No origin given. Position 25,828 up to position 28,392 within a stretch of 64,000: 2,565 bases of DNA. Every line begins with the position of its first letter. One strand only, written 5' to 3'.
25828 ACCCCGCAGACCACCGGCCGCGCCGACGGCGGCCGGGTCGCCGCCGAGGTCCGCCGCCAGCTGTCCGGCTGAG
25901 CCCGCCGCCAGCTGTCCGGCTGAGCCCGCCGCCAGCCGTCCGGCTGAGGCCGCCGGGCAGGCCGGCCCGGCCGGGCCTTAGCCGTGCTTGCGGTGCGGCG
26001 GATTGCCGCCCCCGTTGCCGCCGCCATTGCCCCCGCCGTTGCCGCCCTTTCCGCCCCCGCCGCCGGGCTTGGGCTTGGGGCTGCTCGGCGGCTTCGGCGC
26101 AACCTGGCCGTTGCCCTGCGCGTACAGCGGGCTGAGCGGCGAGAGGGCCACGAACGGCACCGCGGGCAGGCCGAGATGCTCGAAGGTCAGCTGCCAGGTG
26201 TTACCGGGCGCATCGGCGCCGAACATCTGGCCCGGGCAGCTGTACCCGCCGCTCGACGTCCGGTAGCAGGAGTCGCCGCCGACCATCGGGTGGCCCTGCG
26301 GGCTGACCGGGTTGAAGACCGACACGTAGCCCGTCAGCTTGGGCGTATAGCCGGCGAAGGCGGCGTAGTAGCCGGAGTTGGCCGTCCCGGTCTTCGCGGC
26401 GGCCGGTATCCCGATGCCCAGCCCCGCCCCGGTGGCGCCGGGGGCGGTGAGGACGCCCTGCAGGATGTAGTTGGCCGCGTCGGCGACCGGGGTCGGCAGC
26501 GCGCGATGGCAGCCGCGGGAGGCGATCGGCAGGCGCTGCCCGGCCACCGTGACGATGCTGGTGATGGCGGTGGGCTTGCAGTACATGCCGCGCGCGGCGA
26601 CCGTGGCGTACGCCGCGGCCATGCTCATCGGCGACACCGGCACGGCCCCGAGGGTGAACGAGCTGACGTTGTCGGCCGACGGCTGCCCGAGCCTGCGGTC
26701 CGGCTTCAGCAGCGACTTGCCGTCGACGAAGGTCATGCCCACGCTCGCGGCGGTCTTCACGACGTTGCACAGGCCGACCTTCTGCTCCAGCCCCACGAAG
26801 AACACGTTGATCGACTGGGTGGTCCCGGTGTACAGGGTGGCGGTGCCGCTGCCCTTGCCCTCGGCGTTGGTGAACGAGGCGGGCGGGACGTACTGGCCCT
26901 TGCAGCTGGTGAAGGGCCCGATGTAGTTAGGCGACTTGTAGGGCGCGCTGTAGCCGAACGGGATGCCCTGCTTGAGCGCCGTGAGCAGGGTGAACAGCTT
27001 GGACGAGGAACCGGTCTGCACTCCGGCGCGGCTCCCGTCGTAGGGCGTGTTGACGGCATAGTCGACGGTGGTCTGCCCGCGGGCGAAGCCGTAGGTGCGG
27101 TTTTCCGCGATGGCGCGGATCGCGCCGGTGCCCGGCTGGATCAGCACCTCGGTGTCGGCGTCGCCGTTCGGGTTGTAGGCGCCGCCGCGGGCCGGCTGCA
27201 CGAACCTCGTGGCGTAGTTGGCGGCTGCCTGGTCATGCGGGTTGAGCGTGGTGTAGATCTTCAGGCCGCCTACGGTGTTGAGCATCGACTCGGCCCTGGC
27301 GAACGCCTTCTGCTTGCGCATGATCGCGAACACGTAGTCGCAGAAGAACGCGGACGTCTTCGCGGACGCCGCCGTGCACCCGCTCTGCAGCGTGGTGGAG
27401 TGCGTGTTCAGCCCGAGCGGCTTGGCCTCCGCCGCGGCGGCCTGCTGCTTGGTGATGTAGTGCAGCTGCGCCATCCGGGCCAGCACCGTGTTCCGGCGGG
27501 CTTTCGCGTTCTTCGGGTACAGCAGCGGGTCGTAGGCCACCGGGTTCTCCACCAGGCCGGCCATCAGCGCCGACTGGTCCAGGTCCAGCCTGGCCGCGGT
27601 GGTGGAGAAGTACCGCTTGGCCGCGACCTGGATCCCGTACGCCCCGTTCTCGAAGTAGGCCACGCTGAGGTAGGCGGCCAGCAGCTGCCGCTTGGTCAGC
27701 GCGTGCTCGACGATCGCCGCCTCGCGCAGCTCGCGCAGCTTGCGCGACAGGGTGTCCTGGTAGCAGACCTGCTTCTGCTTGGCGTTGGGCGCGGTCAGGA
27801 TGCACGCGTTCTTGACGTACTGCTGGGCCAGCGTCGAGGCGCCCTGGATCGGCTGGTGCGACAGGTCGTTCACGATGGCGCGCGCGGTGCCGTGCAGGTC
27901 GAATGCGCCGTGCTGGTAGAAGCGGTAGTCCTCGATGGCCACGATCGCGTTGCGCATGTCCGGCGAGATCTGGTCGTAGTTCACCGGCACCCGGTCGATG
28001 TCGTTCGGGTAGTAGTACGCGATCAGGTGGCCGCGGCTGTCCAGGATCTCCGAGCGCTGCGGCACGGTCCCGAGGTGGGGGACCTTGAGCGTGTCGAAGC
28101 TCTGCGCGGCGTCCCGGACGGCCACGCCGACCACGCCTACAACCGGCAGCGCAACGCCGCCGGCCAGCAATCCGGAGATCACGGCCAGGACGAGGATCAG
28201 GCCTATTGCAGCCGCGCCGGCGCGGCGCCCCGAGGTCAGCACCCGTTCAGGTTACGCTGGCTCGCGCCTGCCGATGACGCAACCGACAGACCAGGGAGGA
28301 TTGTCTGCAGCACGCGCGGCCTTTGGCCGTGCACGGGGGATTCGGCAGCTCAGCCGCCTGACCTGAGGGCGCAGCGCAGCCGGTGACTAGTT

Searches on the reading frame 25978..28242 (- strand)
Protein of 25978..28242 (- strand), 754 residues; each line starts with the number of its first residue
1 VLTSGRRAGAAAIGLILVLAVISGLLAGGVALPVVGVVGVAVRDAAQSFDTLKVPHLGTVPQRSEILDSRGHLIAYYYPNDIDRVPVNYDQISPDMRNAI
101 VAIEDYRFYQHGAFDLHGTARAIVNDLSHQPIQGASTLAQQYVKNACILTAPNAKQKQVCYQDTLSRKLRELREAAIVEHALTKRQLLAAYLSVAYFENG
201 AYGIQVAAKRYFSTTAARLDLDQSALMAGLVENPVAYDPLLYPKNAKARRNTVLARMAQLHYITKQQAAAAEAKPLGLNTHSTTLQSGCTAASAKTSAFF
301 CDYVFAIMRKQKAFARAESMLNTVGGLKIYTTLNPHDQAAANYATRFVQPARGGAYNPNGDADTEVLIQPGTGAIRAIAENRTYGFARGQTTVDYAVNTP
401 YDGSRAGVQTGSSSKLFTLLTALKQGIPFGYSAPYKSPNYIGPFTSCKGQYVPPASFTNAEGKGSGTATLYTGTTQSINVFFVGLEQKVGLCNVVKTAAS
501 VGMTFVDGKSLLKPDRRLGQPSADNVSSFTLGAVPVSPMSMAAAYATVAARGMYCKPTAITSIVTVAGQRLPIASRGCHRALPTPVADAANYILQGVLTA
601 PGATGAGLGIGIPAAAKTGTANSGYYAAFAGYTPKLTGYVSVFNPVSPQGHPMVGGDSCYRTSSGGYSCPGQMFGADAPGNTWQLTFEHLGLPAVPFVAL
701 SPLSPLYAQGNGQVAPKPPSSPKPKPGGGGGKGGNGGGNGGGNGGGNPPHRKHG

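Call 20: search_protein_families(library=pfam, proteins=[window:25978-28242:-], max_evalue=0.01)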
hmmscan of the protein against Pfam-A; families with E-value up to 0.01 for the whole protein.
window:25978-28242:- (754 aa): 2 families
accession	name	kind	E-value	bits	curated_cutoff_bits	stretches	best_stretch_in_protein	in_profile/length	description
PF00912.28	Transgly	-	3.5e-51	173.6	27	1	80-257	10-177/178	Transglycosylase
PF00905.27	Transpeptidase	-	1.7e-16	60.7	22.1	1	366-643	4-274/299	Penicillin binding protein transpeptidase domain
